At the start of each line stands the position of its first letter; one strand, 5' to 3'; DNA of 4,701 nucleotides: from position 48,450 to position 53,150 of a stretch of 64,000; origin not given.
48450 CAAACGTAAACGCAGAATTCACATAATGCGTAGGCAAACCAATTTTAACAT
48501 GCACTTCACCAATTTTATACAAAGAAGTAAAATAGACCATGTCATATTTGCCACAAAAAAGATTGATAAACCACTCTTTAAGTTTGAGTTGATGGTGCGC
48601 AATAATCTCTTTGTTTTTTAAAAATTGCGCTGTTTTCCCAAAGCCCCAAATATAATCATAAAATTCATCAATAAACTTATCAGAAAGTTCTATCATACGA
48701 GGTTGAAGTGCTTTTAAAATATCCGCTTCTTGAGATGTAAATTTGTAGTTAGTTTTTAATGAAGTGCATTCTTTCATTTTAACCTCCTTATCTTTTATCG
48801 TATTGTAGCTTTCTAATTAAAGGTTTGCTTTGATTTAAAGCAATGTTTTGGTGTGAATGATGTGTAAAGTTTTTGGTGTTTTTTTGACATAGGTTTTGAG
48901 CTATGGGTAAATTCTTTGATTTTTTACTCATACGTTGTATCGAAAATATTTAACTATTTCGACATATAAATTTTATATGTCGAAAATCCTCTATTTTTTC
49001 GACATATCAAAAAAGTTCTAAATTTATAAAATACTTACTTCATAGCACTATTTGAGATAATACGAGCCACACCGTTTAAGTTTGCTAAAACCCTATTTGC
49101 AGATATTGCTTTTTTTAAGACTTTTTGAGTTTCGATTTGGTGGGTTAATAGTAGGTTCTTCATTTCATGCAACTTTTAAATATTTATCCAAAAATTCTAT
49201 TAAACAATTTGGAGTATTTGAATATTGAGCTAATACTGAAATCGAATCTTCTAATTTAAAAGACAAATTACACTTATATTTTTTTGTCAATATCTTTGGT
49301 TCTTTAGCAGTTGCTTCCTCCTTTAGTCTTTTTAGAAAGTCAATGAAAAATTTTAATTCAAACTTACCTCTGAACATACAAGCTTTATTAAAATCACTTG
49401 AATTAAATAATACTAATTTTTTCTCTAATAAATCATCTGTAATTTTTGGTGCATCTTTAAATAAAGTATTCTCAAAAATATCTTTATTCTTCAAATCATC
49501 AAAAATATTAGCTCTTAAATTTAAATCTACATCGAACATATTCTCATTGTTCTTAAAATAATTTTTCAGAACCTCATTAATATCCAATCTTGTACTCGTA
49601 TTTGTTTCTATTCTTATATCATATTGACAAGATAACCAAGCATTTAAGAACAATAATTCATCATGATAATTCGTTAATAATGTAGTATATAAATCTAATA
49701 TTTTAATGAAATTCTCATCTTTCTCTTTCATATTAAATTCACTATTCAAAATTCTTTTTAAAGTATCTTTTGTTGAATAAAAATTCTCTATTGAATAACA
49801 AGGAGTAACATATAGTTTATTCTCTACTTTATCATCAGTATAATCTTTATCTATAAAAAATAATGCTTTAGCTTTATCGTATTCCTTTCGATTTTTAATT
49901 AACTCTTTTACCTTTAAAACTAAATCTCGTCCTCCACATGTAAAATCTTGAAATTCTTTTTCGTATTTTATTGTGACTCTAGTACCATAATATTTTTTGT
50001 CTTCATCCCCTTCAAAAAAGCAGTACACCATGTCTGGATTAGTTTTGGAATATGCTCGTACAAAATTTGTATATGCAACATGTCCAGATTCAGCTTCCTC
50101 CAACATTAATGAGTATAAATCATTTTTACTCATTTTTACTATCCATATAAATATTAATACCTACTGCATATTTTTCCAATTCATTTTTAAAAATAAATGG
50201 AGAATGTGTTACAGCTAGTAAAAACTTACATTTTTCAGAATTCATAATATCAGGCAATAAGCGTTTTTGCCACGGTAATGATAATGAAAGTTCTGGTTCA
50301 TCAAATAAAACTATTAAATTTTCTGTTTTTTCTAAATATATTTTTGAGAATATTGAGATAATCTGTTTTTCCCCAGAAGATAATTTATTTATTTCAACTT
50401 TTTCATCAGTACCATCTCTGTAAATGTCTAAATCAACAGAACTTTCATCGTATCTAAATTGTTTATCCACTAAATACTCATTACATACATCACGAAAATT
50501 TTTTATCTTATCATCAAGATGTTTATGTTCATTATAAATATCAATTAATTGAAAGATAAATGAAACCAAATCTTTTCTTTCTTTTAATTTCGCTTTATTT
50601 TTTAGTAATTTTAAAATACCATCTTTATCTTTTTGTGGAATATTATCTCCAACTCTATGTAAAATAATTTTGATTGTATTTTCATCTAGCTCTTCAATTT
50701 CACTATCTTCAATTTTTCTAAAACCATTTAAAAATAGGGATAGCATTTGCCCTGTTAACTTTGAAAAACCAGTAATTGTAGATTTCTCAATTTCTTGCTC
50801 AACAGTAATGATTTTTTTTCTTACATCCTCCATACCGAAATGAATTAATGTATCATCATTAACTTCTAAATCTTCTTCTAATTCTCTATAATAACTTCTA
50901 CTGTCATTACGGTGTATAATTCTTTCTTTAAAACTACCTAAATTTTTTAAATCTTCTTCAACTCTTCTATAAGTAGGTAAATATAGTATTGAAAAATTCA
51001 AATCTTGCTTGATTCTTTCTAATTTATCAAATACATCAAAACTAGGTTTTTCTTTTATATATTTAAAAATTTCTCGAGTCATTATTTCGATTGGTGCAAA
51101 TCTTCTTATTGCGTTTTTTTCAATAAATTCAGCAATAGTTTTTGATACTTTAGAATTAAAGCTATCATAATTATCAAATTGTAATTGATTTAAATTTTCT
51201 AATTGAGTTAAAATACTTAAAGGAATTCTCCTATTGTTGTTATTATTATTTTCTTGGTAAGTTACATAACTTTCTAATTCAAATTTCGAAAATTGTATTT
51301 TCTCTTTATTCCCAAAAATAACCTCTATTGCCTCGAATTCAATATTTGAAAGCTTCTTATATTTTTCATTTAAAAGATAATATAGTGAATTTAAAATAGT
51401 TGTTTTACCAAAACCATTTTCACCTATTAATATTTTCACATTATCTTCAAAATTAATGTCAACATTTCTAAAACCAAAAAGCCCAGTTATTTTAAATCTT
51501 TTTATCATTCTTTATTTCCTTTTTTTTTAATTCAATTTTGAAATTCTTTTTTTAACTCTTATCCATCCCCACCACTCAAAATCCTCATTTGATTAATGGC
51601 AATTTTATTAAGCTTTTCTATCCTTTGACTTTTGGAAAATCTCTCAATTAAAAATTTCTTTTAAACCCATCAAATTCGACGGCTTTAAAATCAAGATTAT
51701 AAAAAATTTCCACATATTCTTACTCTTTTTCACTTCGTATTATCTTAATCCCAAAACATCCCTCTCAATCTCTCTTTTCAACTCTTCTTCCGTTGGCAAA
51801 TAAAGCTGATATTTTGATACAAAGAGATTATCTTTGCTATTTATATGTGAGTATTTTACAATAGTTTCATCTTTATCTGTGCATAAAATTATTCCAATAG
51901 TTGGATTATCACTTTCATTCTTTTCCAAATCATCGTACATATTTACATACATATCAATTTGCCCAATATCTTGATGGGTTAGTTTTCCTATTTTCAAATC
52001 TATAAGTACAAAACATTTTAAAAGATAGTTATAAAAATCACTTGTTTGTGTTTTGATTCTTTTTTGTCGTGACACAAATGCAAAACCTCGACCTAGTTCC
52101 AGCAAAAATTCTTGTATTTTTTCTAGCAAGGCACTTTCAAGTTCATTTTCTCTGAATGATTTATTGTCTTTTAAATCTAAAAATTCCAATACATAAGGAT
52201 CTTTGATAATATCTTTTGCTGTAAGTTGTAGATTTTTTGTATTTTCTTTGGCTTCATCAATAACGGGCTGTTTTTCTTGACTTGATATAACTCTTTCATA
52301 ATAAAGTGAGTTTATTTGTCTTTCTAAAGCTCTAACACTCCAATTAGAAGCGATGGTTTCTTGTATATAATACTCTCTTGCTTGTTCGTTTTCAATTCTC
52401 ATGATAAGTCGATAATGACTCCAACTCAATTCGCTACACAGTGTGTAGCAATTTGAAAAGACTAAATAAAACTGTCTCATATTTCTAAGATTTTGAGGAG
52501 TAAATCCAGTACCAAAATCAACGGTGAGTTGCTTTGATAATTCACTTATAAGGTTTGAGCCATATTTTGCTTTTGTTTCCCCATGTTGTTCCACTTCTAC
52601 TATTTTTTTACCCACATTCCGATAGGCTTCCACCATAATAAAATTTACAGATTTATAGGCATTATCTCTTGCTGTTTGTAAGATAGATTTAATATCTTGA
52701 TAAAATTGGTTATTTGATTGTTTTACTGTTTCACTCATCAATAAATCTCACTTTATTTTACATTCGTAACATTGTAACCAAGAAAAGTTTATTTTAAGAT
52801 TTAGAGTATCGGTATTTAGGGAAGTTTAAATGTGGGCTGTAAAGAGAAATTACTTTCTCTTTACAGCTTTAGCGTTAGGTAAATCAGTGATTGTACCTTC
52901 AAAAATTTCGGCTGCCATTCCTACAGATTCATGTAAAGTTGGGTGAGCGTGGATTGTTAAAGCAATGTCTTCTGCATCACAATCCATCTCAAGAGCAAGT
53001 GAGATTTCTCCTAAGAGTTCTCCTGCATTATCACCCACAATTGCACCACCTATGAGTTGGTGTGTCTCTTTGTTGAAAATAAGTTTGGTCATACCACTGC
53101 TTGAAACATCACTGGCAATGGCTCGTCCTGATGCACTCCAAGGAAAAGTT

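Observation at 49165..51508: PARIS-like two-gene defence module (ABC ATPase + DUF4435/TOPRIM-like)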

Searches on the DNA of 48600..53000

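Call 62: search_rna_families(source=window, start=48600, end=53000, threshold=evalue, max_evalue=0.1)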
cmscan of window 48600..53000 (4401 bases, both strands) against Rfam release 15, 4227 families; matches with E-value up to 0.1: 0.
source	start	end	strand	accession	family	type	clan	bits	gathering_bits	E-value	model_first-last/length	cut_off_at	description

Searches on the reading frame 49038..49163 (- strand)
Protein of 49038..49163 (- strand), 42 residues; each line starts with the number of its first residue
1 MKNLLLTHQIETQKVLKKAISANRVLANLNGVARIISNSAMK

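Call 53: search_protein_families(library=pfam, proteins=[window:49038-49163:-], max_evalue=0.01)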
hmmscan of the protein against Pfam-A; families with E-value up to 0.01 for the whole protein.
seq(42 aa): 0 families

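Call 72: search_protein_families(library=pfam, proteins=[window:49038-49163:-], max_evalue=10)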
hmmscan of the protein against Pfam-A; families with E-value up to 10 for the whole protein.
seq(42 aa): 1 family
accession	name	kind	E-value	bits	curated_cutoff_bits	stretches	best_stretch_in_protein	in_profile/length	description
PF13784.11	Fic_N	-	0.029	14.8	26.7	1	16-40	1-25/82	Fic/DOC family N-terminal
